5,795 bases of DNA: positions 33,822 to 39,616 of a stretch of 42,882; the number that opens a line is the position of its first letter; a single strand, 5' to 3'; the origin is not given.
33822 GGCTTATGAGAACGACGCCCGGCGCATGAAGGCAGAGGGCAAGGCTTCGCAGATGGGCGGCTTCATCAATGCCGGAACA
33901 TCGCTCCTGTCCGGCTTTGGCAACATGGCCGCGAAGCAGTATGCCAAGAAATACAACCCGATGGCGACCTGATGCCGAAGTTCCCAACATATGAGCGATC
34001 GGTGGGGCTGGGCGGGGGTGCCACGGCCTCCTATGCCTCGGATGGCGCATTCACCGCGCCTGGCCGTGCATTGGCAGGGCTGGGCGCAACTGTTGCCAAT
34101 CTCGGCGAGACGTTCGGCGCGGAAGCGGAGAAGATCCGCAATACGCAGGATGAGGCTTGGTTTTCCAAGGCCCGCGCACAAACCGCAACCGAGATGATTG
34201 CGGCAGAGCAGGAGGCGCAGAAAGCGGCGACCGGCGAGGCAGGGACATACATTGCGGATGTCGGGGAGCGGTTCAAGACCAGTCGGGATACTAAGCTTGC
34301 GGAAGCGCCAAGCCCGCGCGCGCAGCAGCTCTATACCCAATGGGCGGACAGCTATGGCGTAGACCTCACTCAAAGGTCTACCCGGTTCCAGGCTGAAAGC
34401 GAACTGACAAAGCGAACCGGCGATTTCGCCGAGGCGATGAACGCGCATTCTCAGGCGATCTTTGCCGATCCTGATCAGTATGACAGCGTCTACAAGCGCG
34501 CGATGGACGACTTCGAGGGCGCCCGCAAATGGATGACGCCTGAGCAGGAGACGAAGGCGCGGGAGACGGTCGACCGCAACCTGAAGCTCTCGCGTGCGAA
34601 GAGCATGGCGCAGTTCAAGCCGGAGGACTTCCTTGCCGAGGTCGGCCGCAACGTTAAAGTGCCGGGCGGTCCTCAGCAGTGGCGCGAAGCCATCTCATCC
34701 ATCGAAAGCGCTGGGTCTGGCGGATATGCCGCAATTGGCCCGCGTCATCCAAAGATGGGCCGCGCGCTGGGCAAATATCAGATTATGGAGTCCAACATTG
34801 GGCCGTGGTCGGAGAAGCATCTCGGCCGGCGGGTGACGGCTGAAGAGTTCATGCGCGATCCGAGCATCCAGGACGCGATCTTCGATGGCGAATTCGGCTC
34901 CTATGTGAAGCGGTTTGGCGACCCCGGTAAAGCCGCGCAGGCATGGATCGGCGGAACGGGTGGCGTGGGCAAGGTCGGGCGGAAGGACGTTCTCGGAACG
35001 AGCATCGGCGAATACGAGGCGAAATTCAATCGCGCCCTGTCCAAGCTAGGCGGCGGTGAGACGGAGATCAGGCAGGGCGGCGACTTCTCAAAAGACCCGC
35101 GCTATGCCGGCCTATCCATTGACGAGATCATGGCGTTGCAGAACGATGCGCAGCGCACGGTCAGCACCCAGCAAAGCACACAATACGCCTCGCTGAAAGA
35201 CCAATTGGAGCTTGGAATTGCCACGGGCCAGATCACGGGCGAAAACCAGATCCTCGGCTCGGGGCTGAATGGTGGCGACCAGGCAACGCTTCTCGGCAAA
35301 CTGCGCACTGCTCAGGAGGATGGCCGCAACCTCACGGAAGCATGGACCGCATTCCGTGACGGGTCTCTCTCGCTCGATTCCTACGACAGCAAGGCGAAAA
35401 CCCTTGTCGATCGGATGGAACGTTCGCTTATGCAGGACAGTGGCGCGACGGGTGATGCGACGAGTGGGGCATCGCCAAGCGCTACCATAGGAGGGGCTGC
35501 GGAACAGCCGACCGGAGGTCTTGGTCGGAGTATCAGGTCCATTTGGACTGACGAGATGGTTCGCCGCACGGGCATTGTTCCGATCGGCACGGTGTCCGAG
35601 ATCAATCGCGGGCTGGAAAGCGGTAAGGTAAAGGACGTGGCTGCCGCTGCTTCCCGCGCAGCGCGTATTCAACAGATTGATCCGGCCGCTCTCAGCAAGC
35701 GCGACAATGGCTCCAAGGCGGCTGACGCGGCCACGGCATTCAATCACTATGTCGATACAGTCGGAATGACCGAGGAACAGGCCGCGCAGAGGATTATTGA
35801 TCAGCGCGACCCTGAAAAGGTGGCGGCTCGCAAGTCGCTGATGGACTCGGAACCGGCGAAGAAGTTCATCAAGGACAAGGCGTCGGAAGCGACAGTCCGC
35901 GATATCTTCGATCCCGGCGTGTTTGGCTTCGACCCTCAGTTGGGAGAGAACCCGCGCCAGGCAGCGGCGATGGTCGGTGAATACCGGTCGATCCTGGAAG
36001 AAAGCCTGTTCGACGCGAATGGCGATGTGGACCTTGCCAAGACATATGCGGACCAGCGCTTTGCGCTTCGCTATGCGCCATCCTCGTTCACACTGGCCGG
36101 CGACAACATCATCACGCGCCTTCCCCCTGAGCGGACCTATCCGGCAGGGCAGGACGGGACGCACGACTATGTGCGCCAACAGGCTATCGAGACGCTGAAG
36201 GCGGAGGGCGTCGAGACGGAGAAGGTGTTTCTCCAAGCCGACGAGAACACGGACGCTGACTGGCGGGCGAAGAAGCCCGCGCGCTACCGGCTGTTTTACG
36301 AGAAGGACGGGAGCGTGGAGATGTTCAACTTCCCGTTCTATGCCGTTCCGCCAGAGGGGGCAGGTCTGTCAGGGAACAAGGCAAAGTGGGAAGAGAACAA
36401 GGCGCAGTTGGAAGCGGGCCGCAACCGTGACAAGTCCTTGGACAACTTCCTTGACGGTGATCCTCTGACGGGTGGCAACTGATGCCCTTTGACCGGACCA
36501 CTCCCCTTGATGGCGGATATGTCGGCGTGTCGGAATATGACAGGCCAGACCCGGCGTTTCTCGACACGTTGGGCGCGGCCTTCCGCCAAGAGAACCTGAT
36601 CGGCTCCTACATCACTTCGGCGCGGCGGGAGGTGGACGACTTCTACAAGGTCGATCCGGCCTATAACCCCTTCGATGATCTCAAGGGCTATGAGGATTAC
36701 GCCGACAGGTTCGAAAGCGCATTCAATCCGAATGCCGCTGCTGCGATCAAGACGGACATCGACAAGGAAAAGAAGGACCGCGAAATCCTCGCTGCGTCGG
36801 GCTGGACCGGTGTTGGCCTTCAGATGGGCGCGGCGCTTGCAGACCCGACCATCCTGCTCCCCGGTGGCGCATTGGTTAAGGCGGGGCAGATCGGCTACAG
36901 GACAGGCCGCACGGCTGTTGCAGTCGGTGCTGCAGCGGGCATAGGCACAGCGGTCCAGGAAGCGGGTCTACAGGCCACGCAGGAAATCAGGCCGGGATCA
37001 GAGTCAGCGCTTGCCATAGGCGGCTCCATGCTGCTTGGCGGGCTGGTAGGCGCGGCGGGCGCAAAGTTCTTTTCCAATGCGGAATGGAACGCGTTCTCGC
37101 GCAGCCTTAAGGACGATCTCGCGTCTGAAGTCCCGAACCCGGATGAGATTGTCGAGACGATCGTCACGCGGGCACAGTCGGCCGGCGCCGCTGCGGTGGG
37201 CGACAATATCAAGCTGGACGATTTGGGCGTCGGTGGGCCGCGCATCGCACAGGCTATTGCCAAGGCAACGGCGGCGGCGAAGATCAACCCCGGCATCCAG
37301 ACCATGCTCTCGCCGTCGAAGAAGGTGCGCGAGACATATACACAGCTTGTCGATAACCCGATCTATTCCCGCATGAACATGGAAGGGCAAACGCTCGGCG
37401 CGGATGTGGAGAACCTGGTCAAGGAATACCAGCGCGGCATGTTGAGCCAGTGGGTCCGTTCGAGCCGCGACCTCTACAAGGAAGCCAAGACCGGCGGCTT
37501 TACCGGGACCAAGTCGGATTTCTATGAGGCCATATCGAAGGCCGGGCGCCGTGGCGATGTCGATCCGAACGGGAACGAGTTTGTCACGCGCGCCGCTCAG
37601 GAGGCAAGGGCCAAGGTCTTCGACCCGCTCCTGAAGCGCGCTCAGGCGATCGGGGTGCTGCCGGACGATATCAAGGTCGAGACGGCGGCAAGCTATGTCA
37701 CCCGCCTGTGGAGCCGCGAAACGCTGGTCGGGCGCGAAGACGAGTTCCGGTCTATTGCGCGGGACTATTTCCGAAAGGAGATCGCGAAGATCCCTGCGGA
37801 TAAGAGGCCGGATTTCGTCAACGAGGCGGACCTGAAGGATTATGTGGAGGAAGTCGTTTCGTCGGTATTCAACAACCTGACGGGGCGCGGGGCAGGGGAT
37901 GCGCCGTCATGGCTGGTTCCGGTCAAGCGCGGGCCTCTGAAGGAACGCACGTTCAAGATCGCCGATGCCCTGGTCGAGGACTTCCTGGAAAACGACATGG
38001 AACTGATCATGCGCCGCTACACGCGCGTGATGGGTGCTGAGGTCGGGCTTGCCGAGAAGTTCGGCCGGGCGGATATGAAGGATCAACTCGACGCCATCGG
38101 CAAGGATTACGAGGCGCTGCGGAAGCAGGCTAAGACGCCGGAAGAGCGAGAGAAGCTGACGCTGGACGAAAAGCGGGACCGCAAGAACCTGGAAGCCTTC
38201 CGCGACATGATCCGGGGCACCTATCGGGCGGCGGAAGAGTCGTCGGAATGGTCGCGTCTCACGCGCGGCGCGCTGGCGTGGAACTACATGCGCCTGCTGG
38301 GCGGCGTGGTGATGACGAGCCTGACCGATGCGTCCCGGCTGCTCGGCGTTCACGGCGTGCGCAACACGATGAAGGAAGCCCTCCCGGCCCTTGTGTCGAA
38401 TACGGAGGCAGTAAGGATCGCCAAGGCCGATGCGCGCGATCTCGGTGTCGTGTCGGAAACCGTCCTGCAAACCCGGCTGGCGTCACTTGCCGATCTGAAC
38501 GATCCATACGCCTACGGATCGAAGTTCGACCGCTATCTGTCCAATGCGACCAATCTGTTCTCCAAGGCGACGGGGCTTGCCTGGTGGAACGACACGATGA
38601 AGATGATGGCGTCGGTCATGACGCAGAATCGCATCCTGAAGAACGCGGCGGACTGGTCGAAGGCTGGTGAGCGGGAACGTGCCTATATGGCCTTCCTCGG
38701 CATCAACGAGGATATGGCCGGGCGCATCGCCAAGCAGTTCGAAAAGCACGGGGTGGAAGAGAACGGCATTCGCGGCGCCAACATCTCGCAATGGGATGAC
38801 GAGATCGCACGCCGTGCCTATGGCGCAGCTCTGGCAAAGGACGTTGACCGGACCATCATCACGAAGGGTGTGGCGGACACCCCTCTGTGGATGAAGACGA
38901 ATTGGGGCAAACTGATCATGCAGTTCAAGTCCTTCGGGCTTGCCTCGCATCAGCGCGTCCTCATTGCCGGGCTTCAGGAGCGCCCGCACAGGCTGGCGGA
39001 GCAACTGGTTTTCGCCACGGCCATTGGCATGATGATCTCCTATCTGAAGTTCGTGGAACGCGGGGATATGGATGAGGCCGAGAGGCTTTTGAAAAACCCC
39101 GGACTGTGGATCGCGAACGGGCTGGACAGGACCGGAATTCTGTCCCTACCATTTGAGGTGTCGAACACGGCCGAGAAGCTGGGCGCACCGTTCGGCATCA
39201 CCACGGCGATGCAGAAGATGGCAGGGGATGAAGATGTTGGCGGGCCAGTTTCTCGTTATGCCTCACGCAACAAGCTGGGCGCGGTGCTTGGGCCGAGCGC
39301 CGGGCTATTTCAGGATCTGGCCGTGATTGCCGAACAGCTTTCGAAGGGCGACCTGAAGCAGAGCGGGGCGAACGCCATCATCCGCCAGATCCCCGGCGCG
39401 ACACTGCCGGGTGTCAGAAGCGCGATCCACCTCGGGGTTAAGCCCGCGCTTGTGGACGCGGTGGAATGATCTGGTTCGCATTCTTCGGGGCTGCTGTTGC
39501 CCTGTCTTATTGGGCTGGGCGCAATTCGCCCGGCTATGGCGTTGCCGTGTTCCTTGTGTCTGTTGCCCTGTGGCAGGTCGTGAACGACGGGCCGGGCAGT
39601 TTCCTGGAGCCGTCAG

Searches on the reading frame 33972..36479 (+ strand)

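Call 13: search_protein_families(library=phrogs, proteins=[window:33972-36479:+], max_evalue=0.001)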
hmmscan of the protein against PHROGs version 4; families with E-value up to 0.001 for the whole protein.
window:33972-36479:+ (836 aa): 2 families
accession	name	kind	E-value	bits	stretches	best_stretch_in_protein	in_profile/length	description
phrog_24990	-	unknown function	1.6e-53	183.3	1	230-367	102-238/747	-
phrog_6654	-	unknown function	2.5e-05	24.7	1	263-323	9-69/428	-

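Call 14: search_protein_families(library=pfam, proteins=[window:33972-36479:+], max_evalue=0.01)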
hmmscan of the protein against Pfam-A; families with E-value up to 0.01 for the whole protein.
window:33972-36479:+ (836 aa): 0 families

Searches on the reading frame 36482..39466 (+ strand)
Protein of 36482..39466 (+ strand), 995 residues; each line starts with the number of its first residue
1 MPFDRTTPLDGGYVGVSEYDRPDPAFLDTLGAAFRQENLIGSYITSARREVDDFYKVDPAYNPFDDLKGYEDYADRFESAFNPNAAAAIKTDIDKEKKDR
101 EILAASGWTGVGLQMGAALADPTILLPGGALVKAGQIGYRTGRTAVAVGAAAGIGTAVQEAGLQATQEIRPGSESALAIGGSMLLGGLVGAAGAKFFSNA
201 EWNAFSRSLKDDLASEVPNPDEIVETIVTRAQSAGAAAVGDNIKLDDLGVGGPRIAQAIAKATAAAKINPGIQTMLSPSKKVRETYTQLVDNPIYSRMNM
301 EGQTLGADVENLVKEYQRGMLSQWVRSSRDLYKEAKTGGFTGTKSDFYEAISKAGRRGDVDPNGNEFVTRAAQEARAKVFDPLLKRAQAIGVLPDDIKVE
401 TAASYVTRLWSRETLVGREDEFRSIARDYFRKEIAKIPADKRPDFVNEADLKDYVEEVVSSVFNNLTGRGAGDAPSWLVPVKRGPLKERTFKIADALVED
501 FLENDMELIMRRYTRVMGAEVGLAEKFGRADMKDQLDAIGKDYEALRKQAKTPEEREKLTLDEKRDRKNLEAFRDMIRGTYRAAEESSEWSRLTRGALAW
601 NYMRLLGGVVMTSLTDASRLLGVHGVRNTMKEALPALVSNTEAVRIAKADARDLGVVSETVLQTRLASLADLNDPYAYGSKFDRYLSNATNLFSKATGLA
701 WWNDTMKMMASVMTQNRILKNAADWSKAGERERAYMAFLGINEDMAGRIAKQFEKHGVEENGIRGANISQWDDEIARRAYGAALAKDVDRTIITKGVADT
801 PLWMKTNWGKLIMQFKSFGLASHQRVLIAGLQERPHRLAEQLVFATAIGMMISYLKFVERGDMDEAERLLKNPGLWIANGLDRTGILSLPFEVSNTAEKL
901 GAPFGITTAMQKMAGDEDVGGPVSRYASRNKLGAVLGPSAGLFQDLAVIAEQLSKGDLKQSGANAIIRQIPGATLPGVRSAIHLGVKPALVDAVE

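Call 13: search_protein_families(library=phrogs, proteins=[window:36482-39466:+], max_evalue=0.001)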
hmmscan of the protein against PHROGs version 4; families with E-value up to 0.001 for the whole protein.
window:36482-39466:+ (995 aa): 3 families
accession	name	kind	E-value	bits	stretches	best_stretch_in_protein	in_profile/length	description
phrog_16310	-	unknown function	7.7e-205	684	1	389-989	809-1409/1411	-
phrog_342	-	head and packaging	3.7e-116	390.6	1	18-987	217-1224/1235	internal virion protein with endolysin domain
phrog_37474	-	unknown function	0.00098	17.4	0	766-857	1864-1954/2087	-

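Call 14: search_protein_families(library=pfam, proteins=[window:36482-39466:+], max_evalue=0.01)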
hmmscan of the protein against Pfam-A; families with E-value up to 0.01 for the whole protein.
window:36482-39466:+ (995 aa): 0 families
